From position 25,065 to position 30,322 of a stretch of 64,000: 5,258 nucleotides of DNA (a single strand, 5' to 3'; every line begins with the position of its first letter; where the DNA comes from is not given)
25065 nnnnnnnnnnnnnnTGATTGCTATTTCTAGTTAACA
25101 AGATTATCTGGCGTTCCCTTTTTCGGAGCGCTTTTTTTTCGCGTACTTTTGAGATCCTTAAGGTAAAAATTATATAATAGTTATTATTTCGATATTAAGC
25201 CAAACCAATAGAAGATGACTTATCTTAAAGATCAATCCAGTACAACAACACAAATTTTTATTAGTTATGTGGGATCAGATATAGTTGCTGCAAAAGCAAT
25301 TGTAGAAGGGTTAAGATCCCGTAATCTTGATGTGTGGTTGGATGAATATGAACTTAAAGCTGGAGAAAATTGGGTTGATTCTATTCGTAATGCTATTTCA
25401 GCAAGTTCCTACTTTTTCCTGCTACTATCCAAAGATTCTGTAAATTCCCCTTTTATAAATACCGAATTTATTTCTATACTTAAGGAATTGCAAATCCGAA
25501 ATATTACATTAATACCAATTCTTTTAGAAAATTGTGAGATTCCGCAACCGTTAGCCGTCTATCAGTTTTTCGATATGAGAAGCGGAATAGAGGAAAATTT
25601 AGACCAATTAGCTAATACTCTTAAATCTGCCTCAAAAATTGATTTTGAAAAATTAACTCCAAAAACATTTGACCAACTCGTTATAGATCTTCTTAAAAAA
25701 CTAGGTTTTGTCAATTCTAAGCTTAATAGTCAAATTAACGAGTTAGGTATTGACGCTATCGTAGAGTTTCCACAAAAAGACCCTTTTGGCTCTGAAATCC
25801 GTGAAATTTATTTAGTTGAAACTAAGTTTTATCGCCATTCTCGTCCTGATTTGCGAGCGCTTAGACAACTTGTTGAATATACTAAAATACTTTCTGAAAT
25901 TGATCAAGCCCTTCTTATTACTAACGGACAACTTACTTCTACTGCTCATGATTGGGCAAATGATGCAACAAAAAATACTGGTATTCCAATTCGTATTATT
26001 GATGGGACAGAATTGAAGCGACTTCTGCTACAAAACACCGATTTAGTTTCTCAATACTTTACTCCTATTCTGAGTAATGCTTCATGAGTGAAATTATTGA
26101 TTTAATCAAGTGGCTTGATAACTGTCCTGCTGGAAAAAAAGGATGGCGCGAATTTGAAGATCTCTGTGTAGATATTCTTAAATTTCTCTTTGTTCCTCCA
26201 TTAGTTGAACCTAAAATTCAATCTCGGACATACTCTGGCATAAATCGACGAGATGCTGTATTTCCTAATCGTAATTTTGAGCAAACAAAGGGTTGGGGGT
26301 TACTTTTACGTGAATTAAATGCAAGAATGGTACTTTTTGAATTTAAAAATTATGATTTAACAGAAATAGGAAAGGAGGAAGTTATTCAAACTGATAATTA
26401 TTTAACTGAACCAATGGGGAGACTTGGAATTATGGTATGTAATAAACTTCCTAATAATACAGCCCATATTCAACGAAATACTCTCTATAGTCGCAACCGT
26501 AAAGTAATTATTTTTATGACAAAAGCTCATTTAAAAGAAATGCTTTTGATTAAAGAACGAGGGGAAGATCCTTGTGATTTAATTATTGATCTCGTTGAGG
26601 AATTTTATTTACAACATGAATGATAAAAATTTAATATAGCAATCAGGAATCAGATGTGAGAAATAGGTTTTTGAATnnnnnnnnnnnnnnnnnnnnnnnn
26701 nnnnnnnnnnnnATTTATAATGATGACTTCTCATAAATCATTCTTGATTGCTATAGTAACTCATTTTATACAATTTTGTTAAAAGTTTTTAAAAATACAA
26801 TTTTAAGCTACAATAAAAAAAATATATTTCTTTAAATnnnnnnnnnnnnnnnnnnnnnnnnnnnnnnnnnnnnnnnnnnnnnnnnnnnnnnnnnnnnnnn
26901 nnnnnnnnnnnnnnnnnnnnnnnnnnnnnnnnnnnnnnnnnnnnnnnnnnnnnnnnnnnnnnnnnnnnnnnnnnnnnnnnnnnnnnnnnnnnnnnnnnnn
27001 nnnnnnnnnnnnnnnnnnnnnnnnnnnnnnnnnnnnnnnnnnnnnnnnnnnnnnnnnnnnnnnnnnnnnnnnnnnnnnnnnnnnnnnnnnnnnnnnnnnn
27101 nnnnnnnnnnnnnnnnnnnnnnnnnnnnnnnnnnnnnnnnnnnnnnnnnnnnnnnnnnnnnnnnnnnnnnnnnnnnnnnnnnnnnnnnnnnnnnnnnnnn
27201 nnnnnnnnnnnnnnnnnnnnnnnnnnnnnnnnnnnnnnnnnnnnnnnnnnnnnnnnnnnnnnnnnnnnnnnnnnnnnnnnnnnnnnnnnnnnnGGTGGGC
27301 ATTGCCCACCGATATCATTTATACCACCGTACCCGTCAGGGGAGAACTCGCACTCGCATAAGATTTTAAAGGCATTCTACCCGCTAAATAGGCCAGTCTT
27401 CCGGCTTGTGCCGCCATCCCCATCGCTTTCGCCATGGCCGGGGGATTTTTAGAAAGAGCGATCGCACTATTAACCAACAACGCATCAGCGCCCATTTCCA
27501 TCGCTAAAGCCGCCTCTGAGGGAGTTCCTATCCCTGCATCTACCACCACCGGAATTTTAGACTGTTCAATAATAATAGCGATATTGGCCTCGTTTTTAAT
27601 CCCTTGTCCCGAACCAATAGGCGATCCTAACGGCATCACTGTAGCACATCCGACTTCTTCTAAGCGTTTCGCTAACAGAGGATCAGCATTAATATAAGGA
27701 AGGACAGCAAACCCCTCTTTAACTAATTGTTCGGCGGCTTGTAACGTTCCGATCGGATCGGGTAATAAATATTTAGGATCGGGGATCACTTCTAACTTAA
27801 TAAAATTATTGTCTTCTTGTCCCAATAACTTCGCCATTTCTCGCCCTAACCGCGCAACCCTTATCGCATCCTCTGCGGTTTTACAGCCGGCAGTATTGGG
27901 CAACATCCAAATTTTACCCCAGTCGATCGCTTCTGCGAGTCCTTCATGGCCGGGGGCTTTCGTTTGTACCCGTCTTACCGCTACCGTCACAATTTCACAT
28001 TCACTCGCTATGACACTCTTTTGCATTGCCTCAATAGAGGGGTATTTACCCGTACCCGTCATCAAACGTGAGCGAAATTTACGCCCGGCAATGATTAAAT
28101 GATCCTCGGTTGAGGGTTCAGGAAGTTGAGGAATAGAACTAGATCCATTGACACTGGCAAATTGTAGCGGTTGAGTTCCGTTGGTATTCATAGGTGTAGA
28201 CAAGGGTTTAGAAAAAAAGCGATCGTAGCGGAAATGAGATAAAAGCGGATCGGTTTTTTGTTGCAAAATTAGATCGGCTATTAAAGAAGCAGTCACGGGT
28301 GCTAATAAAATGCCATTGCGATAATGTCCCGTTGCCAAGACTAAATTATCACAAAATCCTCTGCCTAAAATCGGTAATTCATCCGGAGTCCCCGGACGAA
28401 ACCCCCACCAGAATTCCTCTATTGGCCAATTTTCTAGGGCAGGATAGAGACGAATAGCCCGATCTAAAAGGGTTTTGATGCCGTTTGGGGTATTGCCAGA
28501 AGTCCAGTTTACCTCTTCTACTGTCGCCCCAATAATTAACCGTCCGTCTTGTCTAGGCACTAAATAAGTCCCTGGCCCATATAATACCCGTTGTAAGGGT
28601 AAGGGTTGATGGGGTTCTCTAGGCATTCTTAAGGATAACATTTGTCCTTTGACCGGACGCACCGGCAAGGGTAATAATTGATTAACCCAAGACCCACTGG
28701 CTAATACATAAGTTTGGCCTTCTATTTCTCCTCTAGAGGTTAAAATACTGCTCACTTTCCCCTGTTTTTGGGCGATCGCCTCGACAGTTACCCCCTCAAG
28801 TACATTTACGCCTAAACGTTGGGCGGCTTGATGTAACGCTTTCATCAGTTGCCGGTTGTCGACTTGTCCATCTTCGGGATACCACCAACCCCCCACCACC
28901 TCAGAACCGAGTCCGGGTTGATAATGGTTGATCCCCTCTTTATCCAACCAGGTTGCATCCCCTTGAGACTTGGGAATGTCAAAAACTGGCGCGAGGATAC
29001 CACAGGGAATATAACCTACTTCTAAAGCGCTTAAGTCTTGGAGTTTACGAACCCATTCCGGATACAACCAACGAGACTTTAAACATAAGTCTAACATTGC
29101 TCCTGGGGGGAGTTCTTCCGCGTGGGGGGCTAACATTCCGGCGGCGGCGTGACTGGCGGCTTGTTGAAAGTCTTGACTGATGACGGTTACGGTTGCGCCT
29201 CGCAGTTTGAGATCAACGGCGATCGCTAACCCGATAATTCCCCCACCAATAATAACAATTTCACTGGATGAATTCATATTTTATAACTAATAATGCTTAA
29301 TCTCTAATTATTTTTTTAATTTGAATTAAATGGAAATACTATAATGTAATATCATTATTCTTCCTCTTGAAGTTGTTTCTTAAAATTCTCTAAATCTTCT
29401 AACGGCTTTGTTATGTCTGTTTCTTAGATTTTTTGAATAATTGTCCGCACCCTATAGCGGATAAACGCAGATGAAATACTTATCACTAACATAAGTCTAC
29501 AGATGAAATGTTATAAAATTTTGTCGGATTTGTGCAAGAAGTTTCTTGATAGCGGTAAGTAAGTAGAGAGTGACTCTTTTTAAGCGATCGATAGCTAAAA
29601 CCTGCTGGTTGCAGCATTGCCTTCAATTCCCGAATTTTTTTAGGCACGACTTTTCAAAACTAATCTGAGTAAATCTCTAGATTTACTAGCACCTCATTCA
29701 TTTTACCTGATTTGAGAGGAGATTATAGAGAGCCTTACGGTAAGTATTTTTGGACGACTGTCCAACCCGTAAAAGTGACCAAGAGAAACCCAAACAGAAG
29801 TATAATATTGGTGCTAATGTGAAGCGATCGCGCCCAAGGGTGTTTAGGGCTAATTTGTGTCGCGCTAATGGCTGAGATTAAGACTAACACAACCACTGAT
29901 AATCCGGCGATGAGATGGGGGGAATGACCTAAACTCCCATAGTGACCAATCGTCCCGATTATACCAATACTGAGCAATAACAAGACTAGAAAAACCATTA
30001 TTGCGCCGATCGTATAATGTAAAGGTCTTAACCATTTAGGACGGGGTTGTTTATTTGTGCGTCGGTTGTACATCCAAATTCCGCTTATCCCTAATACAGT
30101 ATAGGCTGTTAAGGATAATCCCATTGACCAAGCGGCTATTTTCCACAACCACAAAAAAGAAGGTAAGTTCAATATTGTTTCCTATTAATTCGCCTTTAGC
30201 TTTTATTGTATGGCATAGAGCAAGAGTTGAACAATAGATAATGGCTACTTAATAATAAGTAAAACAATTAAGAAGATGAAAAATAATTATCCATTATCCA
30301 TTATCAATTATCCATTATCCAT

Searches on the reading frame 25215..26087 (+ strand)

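Call 4: search_protein_families(library=pfam, proteins=[window:25215-26087:+])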
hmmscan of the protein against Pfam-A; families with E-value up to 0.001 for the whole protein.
window:25215-26087:+ (290 aa): 3 families
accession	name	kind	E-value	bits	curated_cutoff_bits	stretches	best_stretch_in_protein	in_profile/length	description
PF13676.11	TIR_2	-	1.4e-24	87.4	28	1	14-132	1-121/122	TIR domain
PF04471.18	Mrr_cat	-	2.5e-16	60.2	21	1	145-271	2-115/115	Restriction endonuclease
PF01582.25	TIR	-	3.1e-07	30.8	21.3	1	26-106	18-98/179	TIR domain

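Call 15: search_protein_families(library=padloc, proteins=[window:25215-26087:+], max_evalue=0.01)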
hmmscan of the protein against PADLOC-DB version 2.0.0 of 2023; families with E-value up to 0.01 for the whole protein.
window:25215-26087:+ (290 aa): 20 families
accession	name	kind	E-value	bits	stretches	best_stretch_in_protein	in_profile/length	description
PDLC02012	SAVED5--SAVED_TIR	-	2.5e-11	41.3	1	5-92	7-95/404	-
PDLC05062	PDC-S66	-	3.2e-10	37.9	1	6-102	143-240/282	-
PDLC04796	PDC-S02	-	3.6e-09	34.1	1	122-275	218-361/390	-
PDLC03957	bSEFIR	-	2.5e-08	32.2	1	10-152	37-197/412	-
PDLC02421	Aga_TIR-PNTD1-PNTD2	-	2.7e-08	31.3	1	13-139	5-135/430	Class I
PDLC04806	PDC-S02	-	3.1e-07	28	1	145-282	183-311/324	-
PDLC02403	Aga_TIR-PNTD1-PNTD2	-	1.1e-06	26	1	39-139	31-134/443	Class I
PDLC04819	PDC-S02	-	3e-06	24.7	1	140-276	189-311/334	-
PDLC03657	mREase_IV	-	5.9e-05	20.5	1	126-275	151-295/317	Type IV methyl-directed restriction enzyme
PDLC03016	TIR-TM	-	9.4e-05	20.4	1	48-173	40-164/293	-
PDLC00436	ThsB1|ThsB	-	0.00034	18.2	1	7-102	31-130/183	TIR-like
PDLC00631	ZorD1|ZorD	-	0.0004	16.3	1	130-275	931-1064/1071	"SWI2/SNF2 helicase, Mrr-like nuclease"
PDLC00423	ThsB1|ThsB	-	0.00095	16.9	1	8-103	32-132/190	TIR-like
PDLC02962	RT-TIR_XII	-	0.0013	15.6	1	13-98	347-434/478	single gene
PDLC00420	ThsB1|ThsB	-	0.002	15.4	1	14-108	4-102/319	TIR-like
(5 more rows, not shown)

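Call 62: search_protein_families(library=ncbifam, proteins=[window:25215-26087:+], max_evalue=0.00001)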
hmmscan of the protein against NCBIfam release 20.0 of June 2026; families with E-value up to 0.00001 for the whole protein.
window:25215-26087:+ (290 aa): 1 family
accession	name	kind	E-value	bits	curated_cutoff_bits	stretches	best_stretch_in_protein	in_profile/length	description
NF042941.1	Retron_TIR_antiphage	equivalog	3.4e-08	32.7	600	1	9-106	337-435/464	TIR domain-containing anti-phage reverse transcriptase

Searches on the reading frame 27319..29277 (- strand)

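Call 4: search_protein_families(library=pfam, proteins=[window:27319-29277:-])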
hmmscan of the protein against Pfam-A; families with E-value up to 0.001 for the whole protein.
window:27319-29277:- (652 aa): 9 families
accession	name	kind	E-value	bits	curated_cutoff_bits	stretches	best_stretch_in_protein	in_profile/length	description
PF05690.20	ThiG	-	5.8e-109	363.6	23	1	396-646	2-247/247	Thiazole biosynthesis protein ThiG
PF01266.30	DAO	-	1.4e-78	265.3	27.9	1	7-336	2-353/353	FAD dependent oxidoreductase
PF00890.30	FAD_binding_2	-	2.7e-07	30.6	20.4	1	7-50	2-46/414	FAD binding domain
PF07992.20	Pyr_redox_2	-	9.6e-07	28.9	26.1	0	6-34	144-172/291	Pyridine nucleotide-disulphide oxidoreductase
PF00070.33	Pyr_redox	-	2.3e-06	28.4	22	0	7-34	2-29/82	Pyridine nucleotide-disulphide oxidoreductase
PF03486.20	HI0933_like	-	0.00026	21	50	0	140-196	107-164/244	HI0933-like protein Rossmann domain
PF04820.20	Trp_halogenase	-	0.00071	19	21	0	138-195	154-212/458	Tryptophan halogenase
PF13738.12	Pyr_redox_3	-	0.00075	19.3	30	0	8-34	1-28/305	Pyridine nucleotide-disulphide oxidoreductase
PF01494.25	FAD_binding_3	-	0.00099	18.9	22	0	6-38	3-35/349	FAD binding domain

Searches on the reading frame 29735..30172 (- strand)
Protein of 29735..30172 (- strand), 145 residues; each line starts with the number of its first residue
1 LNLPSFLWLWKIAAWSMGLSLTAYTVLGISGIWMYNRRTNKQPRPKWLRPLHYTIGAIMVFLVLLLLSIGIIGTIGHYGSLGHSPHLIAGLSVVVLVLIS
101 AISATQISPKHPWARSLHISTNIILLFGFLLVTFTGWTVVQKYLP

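Call 37: search_protein_families(library=pfam, proteins=[window:29735-30172:-], max_evalue=0.00001)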
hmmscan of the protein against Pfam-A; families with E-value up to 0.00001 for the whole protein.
window:29735-30172:- (145 aa): 1 family
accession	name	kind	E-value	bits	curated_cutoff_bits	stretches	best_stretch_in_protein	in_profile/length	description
PF13301.11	DUF4079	-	3.5e-38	131.4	31.4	1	9-143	1-141/141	Protein of unknown function (DUF4079)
